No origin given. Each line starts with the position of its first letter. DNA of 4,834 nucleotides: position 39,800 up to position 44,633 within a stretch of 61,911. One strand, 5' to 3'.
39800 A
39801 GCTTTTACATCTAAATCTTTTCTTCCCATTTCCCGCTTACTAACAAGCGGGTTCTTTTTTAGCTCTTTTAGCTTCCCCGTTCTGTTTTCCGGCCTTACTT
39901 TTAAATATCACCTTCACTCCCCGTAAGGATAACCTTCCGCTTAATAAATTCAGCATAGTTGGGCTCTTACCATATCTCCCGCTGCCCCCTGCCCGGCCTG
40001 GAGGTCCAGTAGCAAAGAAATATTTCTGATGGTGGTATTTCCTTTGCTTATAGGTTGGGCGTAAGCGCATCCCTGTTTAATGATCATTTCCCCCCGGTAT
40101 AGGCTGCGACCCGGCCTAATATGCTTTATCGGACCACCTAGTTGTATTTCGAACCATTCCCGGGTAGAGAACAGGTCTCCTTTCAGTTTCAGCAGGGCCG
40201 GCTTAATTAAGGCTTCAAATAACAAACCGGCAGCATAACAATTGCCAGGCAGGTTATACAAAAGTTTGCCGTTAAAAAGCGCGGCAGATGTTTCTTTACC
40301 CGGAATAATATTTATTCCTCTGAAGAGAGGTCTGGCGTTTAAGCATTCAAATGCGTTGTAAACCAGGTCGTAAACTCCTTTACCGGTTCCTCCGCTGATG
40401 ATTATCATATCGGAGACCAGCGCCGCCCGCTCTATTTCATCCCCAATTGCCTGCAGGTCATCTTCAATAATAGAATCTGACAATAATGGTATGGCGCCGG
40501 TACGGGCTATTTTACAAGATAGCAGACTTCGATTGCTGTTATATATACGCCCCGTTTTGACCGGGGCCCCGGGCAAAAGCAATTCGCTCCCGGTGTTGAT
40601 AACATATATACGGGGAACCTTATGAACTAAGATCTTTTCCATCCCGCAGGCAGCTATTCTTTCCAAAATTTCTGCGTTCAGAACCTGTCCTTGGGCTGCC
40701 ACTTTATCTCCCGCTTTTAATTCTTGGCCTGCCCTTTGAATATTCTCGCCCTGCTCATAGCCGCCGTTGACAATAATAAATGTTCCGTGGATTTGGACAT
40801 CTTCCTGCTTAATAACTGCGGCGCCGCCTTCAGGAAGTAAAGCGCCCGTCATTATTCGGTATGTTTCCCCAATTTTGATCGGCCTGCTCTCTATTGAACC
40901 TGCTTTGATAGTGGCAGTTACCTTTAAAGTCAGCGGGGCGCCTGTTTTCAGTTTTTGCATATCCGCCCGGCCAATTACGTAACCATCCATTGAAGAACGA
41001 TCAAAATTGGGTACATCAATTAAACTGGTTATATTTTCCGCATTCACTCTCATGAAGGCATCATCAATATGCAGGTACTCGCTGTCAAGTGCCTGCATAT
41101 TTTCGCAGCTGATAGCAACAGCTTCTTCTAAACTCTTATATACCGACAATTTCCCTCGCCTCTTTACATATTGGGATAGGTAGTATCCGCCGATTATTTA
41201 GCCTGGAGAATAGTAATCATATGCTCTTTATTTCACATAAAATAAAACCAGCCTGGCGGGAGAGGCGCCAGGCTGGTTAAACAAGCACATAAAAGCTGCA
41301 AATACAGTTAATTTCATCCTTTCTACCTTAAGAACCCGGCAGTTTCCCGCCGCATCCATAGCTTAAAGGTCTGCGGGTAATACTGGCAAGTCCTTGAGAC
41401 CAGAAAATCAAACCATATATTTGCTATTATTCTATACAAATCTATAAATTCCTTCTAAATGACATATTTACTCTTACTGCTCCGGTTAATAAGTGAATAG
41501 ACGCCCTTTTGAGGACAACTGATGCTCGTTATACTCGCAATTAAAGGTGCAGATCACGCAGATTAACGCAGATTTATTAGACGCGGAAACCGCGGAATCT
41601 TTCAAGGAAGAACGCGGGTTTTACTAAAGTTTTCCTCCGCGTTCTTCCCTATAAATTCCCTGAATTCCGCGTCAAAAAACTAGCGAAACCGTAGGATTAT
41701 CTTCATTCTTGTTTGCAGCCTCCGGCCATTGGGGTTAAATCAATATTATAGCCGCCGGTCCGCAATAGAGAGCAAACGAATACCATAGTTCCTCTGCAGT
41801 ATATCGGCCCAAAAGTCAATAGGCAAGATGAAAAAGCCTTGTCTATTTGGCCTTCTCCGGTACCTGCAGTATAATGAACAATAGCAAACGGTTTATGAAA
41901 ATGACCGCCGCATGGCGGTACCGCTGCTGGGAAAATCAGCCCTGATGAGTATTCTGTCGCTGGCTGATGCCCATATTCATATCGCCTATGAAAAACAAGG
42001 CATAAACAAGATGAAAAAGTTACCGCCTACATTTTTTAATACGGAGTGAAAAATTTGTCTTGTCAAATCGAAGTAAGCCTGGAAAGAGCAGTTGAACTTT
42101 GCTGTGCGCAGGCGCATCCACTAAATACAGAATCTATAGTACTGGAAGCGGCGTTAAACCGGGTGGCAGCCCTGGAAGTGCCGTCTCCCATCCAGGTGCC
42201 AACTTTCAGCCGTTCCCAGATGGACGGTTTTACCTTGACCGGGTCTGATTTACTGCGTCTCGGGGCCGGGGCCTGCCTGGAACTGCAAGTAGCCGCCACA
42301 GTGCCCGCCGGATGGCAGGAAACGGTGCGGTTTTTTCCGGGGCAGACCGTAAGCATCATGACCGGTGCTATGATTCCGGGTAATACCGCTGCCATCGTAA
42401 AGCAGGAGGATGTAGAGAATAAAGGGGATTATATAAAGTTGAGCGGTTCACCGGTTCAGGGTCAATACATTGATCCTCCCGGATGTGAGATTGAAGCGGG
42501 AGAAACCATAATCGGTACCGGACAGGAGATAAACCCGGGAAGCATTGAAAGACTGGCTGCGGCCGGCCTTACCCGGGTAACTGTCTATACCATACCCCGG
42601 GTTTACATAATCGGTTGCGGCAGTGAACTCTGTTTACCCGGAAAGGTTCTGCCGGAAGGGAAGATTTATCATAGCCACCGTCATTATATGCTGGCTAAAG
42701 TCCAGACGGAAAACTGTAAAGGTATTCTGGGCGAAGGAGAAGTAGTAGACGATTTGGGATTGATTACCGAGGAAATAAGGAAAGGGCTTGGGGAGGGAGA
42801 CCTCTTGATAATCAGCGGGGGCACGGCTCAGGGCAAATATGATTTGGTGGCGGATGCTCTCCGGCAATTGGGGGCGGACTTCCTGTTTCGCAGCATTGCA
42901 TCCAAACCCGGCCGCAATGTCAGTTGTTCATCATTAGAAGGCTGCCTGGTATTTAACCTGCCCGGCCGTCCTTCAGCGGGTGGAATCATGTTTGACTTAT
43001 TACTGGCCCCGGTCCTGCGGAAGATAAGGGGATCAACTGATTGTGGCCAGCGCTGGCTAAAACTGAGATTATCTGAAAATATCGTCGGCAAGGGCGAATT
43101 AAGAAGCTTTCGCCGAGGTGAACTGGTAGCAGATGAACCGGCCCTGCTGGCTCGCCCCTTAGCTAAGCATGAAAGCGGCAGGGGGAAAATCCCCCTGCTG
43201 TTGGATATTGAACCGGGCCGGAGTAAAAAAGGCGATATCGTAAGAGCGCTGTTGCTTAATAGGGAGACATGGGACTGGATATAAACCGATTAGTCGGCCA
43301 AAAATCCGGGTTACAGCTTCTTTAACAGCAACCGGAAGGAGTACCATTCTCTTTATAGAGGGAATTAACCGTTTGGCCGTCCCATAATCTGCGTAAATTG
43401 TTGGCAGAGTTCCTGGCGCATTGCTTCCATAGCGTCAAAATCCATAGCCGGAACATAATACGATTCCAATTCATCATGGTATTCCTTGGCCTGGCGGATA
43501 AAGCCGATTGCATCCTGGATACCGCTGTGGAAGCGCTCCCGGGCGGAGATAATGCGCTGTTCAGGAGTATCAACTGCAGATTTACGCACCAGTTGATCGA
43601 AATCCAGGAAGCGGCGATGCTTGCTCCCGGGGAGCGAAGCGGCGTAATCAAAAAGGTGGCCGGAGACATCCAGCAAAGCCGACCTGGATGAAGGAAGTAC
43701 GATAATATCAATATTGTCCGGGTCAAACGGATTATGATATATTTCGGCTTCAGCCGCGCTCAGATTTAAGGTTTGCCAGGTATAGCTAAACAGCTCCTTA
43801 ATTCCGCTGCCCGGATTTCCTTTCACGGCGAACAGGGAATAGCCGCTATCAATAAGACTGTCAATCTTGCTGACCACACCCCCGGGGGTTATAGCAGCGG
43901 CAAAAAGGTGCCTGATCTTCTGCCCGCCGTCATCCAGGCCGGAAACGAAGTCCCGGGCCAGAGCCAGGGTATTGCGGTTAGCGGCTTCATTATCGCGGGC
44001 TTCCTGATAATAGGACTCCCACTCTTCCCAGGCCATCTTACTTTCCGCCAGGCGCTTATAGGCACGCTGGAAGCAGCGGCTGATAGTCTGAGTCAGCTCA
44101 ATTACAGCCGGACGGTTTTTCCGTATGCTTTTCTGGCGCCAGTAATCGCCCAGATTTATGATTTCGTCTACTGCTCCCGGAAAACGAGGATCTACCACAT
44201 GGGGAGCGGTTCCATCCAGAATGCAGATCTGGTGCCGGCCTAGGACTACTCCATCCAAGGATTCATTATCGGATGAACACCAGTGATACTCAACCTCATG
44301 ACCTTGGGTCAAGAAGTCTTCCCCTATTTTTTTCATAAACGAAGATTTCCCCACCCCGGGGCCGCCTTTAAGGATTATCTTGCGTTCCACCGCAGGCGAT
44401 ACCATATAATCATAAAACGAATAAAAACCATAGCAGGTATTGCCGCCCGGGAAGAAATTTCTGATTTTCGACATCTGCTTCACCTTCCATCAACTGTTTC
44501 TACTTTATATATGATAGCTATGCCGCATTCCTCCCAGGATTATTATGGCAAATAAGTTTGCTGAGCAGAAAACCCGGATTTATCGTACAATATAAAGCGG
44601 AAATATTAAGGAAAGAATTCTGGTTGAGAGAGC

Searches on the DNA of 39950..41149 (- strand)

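Call 15: search_rna_families(sources=[L006, L008, L010, L001], threshold=gathering)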
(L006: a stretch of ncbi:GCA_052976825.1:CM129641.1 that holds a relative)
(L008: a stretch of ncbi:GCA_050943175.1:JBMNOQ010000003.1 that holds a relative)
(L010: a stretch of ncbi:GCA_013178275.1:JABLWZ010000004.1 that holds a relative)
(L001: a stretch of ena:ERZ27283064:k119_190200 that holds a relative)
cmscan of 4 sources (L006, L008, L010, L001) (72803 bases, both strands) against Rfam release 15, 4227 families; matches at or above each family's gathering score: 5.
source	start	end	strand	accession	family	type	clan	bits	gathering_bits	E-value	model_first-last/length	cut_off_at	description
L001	106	364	-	RF00230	T-box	Cis-reg; leader;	-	109.5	93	3.2e-23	1-219/219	no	T-box leader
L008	1699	1819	-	RF01055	Molybdenum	Cis-reg; riboswitch;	-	83.9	36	7.4e-19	1-135/135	no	Molybdenum/Tungsten riboswitch aptamer (Moco RNA motif)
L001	11591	11710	-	RF01055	Molybdenum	Cis-reg; riboswitch;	-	71.8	36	2.6e-15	1-135/135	no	Molybdenum/Tungsten riboswitch aptamer (Moco RNA motif)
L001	11425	11542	-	RF01055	Molybdenum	Cis-reg; riboswitch;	-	69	36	1.7e-14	1-135/135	no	Molybdenum/Tungsten riboswitch aptamer (Moco RNA motif)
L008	12070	12201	-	RF01055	Molybdenum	Cis-reg; riboswitch;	-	64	36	5.3e-13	1-135/135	no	Molybdenum/Tungsten riboswitch aptamer (Moco RNA motif)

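Call 25: search_rna_families(sources=[L012, L013, L014, L015, L016, L017, L018, L019, L020, L021, L022, L023, L024], threshold=gathering)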
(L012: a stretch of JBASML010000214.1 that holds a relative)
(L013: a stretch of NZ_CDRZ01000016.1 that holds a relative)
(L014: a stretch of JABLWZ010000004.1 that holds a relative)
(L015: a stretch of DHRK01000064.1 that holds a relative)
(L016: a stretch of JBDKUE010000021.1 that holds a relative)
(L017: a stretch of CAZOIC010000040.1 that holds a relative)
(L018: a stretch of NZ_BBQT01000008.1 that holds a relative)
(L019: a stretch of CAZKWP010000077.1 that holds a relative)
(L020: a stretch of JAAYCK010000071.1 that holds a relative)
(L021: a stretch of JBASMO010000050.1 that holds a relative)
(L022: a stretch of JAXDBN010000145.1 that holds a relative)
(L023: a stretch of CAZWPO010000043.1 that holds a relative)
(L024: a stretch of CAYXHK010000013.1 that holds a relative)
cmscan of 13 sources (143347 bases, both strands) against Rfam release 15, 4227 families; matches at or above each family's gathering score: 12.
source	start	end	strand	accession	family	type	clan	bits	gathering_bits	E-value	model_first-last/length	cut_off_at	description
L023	5616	5733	-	RF01055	Molybdenum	Cis-reg; riboswitch;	-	74.8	36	6.7e-16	1-135/135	no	Molybdenum/Tungsten riboswitch aptamer (Moco RNA motif)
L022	5291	5408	-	RF01055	Molybdenum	Cis-reg; riboswitch;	-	74.2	36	1.1e-15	1-135/135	no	Molybdenum/Tungsten riboswitch aptamer (Moco RNA motif)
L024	5598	5715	-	RF01055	Molybdenum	Cis-reg; riboswitch;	-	73.4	36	1.7e-15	1-135/135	no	Molybdenum/Tungsten riboswitch aptamer (Moco RNA motif)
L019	4891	5008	-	RF01055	Molybdenum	Cis-reg; riboswitch;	-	73.2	36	2.1e-15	1-135/135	no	Molybdenum/Tungsten riboswitch aptamer (Moco RNA motif)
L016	3372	3488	-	RF01055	Molybdenum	Cis-reg; riboswitch;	-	72.7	36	2.8e-15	1-135/135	no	Molybdenum/Tungsten riboswitch aptamer (Moco RNA motif)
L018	5572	5692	-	RF01055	Molybdenum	Cis-reg; riboswitch;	-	72.2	36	3.9e-15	1-135/135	no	Molybdenum/Tungsten riboswitch aptamer (Moco RNA motif)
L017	5603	5723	-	RF01055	Molybdenum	Cis-reg; riboswitch;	-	71.6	36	5.8e-15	1-135/135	no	Molybdenum/Tungsten riboswitch aptamer (Moco RNA motif)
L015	4129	4245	-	RF01055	Molybdenum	Cis-reg; riboswitch;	-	70.3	36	1.4e-14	1-135/135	no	Molybdenum/Tungsten riboswitch aptamer (Moco RNA motif)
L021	5418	5537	-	RF01055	Molybdenum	Cis-reg; riboswitch;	-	69.4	36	2.6e-14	1-135/135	no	Molybdenum/Tungsten riboswitch aptamer (Moco RNA motif)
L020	5612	5732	-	RF01055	Molybdenum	Cis-reg; riboswitch;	-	64.2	36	8.9e-13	1-135/135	no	Molybdenum/Tungsten riboswitch aptamer (Moco RNA motif)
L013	6519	6650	-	RF01055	Molybdenum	Cis-reg; riboswitch;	-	64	36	1e-12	1-135/135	no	Molybdenum/Tungsten riboswitch aptamer (Moco RNA motif)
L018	12289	12409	-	RF01055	Molybdenum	Cis-reg; riboswitch;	-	59.9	36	1.6e-11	1-135/135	no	Molybdenum/Tungsten riboswitch aptamer (Moco RNA motif)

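Call 41: search_rna_families(sources=[L098, L099, L100, L101], threshold=gathering)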
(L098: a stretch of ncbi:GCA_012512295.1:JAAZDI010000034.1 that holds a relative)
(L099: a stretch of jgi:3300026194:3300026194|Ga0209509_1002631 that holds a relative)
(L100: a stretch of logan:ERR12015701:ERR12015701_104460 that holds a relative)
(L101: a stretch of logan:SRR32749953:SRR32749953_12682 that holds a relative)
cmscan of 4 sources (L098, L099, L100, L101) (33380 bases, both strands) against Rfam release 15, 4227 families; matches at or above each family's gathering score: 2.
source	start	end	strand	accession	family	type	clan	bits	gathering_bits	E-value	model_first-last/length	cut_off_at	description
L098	5436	5553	-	RF01055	Molybdenum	Cis-reg; riboswitch;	-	74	36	2.8e-16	1-135/135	no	Molybdenum/Tungsten riboswitch aptamer (Moco RNA motif)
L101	4248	4379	-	RF01055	Molybdenum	Cis-reg; riboswitch;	-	59.2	36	5.9e-12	1-135/135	no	Molybdenum/Tungsten riboswitch aptamer (Moco RNA motif)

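Call 66: search_rna_families(sources=[L105, L093, L095], threshold=gathering)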
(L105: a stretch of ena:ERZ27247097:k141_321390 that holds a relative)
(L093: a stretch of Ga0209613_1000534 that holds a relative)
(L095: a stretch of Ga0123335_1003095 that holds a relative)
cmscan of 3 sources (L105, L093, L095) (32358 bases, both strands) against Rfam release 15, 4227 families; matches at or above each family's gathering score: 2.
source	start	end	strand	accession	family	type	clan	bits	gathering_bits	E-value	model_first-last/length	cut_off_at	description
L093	8695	8815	-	RF01055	Molybdenum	Cis-reg; riboswitch;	-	72.5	36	7.1e-16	1-135/135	no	Molybdenum/Tungsten riboswitch aptamer (Moco RNA motif)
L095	10618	10738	+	RF01055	Molybdenum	Cis-reg; riboswitch;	-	64.2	36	2e-13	1-135/135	no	Molybdenum/Tungsten riboswitch aptamer (Moco RNA motif)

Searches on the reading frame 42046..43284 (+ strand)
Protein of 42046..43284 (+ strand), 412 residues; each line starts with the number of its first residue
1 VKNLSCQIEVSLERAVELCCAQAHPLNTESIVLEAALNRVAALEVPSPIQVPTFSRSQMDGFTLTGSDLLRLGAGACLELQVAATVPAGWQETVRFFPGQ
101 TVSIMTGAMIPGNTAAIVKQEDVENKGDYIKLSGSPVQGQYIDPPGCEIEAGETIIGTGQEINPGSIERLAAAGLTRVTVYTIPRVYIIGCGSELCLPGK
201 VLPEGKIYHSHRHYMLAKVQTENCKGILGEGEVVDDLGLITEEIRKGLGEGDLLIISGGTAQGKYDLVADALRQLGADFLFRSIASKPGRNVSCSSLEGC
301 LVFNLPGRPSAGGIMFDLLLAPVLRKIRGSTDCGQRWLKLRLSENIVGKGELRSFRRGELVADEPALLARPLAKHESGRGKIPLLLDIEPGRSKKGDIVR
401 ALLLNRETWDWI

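Call 5: search_protein_families(library=pfam, proteins=[window:42046-43284:+])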
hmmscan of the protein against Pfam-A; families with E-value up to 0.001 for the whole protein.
window:42046-43284:+ (412 aa): 2 families
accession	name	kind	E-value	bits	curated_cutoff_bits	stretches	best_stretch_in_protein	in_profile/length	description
PF03453.22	MoeA_N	-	5.8e-29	101.3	30.8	1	10-174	1-160/160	MoeA N-terminal region (domain I and II)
PF00994.29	MoCF_biosynth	-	9e-19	68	26.6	1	188-326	2-144/144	Probable molybdopterin binding domain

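Call 43: find_homologous_proteins(query=window:42046-43284:+, max_evalue=1e-60)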
Query window:42046-43284:+ (412 aa): 23 proteins with E <= 1e-60 among 8000 candidates.
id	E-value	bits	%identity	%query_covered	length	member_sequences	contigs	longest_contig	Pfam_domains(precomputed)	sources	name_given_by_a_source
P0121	3.5e-273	924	100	100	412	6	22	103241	PF00994.30,PF03453.23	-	-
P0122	7.2e-197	672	75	97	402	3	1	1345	PF00994.30,PF03453.23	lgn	-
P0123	1.5e-188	645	75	97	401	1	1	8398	PF00994.30,PF03453.23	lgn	-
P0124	9.4e-166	570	70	88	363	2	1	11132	PF00994.30,PF03453.23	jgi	-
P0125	3.6e-154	532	64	96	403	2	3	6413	PF00994.30,PF03453.23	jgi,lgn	jgi:molybdopterin molybdotransferase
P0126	3.7e-154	532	64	96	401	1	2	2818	PF00994.30,PF03453.23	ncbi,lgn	-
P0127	7.4e-154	531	64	95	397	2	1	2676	PF00994.30,PF03453.23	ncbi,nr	ncbi:MAG: molybdopterin molybdotransferase MoeA, partial [Syntrophomonadaceae bacterium]|nr:molybdop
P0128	1.1e-152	527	63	98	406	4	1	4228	PF00994.30,PF03453.23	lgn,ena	-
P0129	1.4e-151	523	63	96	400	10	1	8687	PF00994.30,PF03453.23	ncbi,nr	ncbi:MAG: molybdopterin molybdotransferase MoeA [Syntrophomonadaceae bacterium]|nr:molybdopterin mol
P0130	8.1e-151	521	63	96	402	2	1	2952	PF00994.30,PF03453.23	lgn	-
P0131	1.4e-150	520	63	96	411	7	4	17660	PF00994.30,PF03453.23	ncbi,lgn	-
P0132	1.7e-150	520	64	96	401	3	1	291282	PF00994.30,PF03453.23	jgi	jgi:molybdopterin molybdotransferase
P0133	2.5e-150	519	62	96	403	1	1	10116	PF00994.30,PF03453.23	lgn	-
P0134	1.4e-149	517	63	95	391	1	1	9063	PF00994.30,PF03453.23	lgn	-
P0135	1.6e-149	516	62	96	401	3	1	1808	PF00994.30,PF03453.23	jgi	-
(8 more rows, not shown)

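Call 44: find_encoding_contigs(protein=P0123, flank=6000, max_places=1)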
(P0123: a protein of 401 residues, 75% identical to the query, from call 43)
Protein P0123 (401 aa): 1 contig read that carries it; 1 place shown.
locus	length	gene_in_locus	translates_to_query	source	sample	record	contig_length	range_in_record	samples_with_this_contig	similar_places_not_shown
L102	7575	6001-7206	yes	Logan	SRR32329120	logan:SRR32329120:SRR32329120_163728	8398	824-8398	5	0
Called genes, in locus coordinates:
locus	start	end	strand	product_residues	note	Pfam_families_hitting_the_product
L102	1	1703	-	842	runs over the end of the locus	?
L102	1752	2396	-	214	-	PF04879:Molybdop_Fe4S4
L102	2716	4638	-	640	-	PF03453:MoeA_N, PF00994:MoCF_biosynth, PF03454:MoeA_C, PF12727:PBP_like, PF13531:SBP_bac_11 (faint)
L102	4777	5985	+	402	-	PF03453:MoeA_N, PF00994:MoCF_biosynth, PF03454:MoeA_C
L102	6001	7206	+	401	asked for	PF03453:MoeA_N, PF00994:MoCF_biosynth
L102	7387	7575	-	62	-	?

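Call 45: find_encoding_contigs(protein=P0132, flank=6000, max_places=1)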
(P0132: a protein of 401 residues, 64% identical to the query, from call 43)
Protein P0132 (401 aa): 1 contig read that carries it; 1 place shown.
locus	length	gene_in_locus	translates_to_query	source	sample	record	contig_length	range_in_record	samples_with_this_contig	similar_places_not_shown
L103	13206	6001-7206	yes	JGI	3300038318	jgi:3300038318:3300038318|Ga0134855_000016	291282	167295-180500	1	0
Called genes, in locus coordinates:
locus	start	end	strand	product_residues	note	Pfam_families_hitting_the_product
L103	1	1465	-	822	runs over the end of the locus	PF00384:Molybdopterin, PF01568:Molydop_binding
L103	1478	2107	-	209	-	PF04879:Molybdop_Fe4S4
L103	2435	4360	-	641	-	PF03453:MoeA_N, PF00994:MoCF_biosynth, PF03454:MoeA_C, PF12727:PBP_like, PF12974:Phosphonate-bd (faint)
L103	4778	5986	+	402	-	PF03453:MoeA_N, PF00994:MoCF_biosynth, PF03454:MoeA_C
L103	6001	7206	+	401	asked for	PF03453:MoeA_N, PF00994:MoCF_biosynth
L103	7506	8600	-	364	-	-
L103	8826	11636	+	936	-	PF01368:DHH, PF02272:DHHA1, PF17768:RecJ_OB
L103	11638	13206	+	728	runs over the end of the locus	PF01966:HD, PF13328:HD_4, PF04607:RelA_SpoT, PF02824:TGS, PF19296:RelA_AH, PF28438:RelA_RIS, PF13291:ACT_4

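Call 46: find_encoding_contigs(protein=P0124, flank=6000, max_places=1)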
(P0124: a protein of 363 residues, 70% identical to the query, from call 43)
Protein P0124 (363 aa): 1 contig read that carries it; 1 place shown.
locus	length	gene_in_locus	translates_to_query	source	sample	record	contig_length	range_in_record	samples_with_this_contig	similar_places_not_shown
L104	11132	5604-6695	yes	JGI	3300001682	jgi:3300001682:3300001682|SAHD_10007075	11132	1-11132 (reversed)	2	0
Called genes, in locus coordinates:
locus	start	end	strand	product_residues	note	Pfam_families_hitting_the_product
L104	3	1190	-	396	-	?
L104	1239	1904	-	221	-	PF04879:Molybdop_Fe4S4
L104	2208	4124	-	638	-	PF03453:MoeA_N, PF00994:MoCF_biosynth, PF03454:MoeA_C, PF12727:PBP_like, PF13531:SBP_bac_11 (weak)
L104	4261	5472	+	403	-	PF03453:MoeA_N, PF00994:MoCF_biosynth, PF03454:MoeA_C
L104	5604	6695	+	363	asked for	PF03453:MoeA_N, PF00994:MoCF_biosynth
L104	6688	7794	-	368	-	-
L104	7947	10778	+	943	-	PF01368:DHH, PF02272:DHHA1, PF17768:RecJ_OB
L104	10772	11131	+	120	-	?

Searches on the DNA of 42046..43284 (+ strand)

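Call 47: search_rna_families(sources=[L102, L103, L104], threshold=gathering)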
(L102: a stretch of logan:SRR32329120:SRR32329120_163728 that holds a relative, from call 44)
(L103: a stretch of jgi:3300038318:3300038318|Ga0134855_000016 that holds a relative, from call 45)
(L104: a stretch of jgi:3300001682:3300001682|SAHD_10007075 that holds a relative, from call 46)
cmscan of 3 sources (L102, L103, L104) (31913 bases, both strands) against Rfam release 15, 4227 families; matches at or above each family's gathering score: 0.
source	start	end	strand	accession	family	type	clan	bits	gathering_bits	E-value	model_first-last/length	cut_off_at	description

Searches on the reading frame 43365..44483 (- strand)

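Call 5: search_protein_families(library=pfam, proteins=[window:43365-44483:-])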
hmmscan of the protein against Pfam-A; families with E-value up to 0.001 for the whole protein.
window:43365-44483:- (372 aa): 1 family
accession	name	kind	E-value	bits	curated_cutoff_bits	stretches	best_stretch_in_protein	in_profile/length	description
PF24883.2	NPHP3_N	-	7.2e-05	23.5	24.8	0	32-75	21-64/164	Nephrocystin 3, N-terminal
